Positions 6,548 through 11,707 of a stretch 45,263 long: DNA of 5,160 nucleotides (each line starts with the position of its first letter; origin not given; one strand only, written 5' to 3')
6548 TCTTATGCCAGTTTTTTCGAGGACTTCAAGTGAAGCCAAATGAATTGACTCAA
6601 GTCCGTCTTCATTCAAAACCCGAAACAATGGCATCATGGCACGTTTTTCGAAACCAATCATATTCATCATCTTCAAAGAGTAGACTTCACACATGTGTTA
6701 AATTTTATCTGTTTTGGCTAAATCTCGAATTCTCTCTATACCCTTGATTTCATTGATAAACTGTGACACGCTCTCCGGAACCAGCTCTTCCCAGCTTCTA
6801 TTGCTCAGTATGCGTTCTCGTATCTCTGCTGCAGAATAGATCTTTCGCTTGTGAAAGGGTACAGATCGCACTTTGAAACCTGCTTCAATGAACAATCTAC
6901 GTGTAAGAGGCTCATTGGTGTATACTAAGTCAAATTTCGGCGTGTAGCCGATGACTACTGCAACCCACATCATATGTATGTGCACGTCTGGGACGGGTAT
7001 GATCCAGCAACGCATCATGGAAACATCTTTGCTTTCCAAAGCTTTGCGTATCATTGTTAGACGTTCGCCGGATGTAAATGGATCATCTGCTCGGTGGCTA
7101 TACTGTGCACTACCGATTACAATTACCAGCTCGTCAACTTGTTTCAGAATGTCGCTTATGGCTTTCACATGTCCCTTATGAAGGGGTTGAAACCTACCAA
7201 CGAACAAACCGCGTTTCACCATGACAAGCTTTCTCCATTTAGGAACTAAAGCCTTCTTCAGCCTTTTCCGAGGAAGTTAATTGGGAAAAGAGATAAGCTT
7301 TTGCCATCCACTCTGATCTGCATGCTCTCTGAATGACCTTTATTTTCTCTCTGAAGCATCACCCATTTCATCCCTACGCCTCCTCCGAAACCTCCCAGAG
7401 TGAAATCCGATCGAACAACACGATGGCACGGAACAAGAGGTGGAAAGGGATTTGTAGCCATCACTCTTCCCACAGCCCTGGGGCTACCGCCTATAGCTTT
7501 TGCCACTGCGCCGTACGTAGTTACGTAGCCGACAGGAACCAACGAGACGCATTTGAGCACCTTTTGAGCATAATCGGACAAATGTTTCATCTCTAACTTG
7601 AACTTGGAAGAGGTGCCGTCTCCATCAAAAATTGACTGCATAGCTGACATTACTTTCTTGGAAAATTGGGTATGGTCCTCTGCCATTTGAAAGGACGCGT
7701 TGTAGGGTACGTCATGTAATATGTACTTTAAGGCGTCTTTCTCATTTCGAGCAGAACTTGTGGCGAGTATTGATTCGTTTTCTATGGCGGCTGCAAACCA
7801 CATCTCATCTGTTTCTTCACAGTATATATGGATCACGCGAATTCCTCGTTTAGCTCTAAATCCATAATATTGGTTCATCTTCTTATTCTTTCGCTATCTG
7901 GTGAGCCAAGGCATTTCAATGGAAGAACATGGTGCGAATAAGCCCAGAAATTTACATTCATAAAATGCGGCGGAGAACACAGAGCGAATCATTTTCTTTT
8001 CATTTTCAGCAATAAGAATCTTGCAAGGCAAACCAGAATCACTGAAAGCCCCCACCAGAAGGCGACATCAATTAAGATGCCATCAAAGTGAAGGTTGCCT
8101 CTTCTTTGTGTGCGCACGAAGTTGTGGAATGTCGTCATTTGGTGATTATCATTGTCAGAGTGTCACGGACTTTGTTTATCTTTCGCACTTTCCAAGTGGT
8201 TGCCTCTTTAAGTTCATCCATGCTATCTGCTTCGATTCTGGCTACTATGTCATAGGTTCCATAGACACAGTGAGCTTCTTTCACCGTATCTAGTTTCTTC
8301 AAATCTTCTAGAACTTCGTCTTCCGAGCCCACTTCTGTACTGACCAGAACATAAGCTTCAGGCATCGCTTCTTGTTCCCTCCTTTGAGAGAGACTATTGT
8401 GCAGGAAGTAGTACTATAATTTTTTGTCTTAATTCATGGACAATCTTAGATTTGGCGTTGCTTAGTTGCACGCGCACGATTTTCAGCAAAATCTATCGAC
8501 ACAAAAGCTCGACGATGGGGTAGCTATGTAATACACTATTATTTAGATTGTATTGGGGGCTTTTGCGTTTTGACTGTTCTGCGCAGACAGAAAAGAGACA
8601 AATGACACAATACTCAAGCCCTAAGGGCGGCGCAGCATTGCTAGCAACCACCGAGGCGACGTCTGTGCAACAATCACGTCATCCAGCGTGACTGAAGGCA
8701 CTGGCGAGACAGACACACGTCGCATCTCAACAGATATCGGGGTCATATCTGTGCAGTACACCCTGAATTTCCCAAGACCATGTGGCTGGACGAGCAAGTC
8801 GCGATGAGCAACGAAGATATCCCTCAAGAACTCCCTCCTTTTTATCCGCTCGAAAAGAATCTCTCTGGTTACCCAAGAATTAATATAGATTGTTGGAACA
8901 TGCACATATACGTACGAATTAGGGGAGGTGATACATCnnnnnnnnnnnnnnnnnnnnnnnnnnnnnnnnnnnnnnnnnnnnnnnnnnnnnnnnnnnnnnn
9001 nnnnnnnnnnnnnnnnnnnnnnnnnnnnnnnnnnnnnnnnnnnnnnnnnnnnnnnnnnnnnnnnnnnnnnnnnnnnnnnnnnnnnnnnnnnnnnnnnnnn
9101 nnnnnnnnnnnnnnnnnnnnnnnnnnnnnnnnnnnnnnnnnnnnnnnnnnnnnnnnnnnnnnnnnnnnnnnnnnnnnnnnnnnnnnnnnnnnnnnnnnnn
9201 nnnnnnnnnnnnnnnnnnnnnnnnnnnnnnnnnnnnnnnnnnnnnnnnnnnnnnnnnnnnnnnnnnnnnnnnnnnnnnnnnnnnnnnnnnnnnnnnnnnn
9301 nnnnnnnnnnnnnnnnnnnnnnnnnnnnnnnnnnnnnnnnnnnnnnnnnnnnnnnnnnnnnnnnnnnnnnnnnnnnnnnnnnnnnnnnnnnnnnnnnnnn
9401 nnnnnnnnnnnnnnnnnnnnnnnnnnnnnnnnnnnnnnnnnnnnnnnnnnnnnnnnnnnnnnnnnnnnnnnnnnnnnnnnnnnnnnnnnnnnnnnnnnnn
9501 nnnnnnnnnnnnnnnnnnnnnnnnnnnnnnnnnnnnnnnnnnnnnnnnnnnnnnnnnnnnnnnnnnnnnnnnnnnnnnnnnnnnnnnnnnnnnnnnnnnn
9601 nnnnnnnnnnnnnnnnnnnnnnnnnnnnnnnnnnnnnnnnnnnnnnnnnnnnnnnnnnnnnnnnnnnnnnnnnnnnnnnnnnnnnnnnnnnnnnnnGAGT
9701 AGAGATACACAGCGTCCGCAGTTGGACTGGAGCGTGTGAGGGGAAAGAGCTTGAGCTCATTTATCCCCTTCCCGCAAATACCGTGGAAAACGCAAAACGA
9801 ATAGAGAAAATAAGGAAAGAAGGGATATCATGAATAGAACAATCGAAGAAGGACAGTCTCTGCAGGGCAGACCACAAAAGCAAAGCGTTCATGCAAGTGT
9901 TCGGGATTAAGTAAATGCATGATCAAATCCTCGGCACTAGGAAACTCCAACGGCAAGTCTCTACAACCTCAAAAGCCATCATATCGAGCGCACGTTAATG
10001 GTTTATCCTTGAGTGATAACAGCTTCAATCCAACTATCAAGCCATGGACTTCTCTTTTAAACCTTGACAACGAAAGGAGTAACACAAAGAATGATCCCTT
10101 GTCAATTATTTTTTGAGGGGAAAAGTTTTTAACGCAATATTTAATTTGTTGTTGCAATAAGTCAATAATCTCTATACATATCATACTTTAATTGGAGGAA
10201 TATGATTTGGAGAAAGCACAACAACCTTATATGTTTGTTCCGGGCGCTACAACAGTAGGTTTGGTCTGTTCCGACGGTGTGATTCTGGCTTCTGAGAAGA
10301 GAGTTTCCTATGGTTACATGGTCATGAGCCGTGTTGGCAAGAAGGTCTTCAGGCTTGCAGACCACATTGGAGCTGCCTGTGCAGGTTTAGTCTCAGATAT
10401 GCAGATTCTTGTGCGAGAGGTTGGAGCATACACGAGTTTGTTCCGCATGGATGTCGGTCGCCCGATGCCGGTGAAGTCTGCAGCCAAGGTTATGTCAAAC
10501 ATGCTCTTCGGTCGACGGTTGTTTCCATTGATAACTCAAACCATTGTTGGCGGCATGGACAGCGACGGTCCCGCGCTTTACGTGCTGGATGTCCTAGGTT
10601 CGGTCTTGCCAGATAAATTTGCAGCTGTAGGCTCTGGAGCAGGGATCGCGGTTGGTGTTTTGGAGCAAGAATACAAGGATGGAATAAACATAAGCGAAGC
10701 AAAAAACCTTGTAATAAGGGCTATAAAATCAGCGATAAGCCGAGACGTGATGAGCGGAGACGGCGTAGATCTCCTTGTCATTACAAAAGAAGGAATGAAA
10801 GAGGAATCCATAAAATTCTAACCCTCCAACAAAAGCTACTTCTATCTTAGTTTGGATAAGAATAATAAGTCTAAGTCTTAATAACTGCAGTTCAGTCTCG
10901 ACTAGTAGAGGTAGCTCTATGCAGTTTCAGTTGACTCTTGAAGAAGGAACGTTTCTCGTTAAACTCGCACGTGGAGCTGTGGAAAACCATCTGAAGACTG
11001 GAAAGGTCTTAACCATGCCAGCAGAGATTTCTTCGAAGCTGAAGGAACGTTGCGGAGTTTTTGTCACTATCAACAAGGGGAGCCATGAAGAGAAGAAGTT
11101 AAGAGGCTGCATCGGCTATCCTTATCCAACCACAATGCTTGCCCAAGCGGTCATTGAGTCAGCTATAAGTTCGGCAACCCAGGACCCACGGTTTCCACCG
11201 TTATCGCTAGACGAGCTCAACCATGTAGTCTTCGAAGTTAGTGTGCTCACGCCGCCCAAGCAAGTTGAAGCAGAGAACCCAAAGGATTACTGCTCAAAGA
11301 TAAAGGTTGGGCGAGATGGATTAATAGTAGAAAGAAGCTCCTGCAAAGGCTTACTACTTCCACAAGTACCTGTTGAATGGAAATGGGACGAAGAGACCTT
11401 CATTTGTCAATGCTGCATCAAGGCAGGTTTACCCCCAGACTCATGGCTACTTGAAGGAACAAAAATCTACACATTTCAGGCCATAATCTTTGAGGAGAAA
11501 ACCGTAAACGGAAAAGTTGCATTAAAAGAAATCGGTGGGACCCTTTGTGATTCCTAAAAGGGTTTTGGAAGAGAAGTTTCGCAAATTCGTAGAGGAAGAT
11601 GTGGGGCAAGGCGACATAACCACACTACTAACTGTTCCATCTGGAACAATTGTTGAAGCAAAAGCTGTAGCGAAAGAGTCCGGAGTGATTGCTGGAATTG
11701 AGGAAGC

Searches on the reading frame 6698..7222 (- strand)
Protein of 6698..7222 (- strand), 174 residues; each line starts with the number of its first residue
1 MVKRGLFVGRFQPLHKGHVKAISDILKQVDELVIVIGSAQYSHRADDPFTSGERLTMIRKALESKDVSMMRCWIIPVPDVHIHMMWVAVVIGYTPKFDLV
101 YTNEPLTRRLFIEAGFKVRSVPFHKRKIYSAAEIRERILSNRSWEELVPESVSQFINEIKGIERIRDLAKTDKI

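Call 27: search_protein_families(library=pfam, proteins=[window:6698-7222:-], max_evalue=0.00001)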
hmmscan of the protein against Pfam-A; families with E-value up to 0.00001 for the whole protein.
window:6698-7222:- (174 aa): 1 family
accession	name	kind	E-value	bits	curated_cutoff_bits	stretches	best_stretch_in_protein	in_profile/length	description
PF01467.32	CTP_transf_like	-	4.7e-17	62.9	21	1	6-137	1-133/133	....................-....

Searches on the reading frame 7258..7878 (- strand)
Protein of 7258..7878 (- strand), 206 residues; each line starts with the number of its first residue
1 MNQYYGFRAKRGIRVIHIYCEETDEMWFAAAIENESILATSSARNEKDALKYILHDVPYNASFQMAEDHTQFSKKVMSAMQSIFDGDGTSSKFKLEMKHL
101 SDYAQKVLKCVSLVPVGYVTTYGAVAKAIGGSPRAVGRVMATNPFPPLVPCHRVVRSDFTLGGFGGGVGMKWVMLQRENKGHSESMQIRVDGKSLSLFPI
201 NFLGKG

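Call 27: search_protein_families(library=pfam, proteins=[window:7258-7878:-], max_evalue=0.00001)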
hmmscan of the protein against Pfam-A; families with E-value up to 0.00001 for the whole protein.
window:7258-7878:- (206 aa): 1 family
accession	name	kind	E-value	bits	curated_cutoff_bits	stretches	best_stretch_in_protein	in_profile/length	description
PF01035.26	DNA_binding_1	-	4.2e-25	87.8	27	1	103-179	2-80/81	6-O-methylguanine DNA methyltransferase, DNA binding domain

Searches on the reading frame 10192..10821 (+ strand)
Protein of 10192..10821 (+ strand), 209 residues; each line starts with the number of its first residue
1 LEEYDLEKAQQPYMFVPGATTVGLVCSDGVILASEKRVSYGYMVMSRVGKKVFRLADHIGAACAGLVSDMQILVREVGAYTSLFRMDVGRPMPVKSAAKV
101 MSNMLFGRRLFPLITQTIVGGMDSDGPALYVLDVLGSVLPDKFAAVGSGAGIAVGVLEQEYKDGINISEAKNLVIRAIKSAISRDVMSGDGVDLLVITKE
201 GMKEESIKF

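Call 27: search_protein_families(library=pfam, proteins=[window:10192-10821:+], max_evalue=0.00001)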
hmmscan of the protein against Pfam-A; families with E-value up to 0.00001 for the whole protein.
window:10192-10821:+ (209 aa): 1 family
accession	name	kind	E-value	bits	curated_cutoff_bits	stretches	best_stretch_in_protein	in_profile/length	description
PF00227.31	Proteasome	-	4.3e-52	177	22.4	1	18-197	4-189/189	Proteasome subunit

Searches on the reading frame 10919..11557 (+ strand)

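Call 27: search_protein_families(library=pfam, proteins=[window:10919-11557:+], max_evalue=0.00001)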
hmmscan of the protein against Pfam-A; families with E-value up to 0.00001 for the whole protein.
window:10919-11557:+ (212 aa): 1 family
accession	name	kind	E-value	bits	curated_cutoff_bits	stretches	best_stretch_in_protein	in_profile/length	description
PF01871.22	AMMECR1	-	1.4e-55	187.8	25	1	14-191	1-168/168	AMMECR1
